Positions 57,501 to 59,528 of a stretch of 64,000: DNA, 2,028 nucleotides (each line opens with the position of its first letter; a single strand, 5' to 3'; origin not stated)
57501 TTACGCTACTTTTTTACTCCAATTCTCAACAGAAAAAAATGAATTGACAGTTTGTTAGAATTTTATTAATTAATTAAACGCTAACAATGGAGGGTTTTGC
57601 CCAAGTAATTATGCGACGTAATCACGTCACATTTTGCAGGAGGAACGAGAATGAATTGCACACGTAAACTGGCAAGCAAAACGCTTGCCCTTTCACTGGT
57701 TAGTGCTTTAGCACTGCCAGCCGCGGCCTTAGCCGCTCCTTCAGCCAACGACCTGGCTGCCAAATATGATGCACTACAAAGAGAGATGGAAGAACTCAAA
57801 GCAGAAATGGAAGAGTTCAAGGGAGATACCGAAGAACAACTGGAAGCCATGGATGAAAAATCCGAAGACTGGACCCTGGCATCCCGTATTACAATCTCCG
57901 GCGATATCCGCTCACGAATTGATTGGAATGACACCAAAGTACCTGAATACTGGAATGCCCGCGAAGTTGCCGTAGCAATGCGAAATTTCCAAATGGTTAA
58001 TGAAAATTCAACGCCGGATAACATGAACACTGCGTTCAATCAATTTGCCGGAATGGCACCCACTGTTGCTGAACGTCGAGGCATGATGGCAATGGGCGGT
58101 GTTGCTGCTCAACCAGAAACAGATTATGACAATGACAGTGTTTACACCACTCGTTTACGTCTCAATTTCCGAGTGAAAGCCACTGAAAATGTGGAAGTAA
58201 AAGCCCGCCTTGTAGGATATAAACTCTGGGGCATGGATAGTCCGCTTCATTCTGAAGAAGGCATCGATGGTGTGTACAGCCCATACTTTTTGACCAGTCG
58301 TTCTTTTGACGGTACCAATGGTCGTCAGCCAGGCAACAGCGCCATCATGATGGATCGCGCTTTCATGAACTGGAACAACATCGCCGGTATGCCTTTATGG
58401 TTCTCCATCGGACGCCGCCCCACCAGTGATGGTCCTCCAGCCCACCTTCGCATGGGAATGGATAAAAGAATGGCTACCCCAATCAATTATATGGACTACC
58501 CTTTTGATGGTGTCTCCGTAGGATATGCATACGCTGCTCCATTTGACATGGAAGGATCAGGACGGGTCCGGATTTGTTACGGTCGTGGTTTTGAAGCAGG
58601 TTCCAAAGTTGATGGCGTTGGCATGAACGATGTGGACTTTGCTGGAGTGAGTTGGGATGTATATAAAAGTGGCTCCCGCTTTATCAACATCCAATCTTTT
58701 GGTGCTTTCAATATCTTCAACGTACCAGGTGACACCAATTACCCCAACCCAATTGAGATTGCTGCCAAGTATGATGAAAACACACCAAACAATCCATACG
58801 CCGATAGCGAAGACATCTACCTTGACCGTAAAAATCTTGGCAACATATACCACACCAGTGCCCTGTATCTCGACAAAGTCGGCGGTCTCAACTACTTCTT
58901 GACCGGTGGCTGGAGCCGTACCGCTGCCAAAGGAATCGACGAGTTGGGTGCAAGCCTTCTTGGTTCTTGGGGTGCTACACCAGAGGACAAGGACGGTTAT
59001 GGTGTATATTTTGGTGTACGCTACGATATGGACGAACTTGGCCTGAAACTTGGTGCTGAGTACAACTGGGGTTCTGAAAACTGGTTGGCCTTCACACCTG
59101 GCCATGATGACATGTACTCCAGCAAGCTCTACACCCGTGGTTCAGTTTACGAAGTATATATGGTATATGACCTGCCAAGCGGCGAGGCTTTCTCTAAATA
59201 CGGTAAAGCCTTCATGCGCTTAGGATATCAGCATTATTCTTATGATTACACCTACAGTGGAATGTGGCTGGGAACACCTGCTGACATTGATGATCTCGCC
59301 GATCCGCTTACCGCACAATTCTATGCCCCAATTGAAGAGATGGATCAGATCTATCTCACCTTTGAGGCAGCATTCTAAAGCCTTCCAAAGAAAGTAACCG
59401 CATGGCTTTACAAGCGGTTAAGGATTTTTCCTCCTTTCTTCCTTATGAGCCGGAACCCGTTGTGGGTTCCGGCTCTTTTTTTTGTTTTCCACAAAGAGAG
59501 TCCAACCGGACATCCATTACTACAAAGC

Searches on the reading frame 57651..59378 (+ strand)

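Call 69: search_protein_families(library=pfam, proteins=[window:57651-59378:+], max_evalue=0.00001)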
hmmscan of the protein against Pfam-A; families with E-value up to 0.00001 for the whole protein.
window:57651-59378:+ (575 aa): 1 family
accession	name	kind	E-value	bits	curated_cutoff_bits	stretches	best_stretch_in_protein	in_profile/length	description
PF11853.14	DUF3373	-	4.3e-116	388.8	26.1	1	159-575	2-409/409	Protein of unknown function (DUF3373)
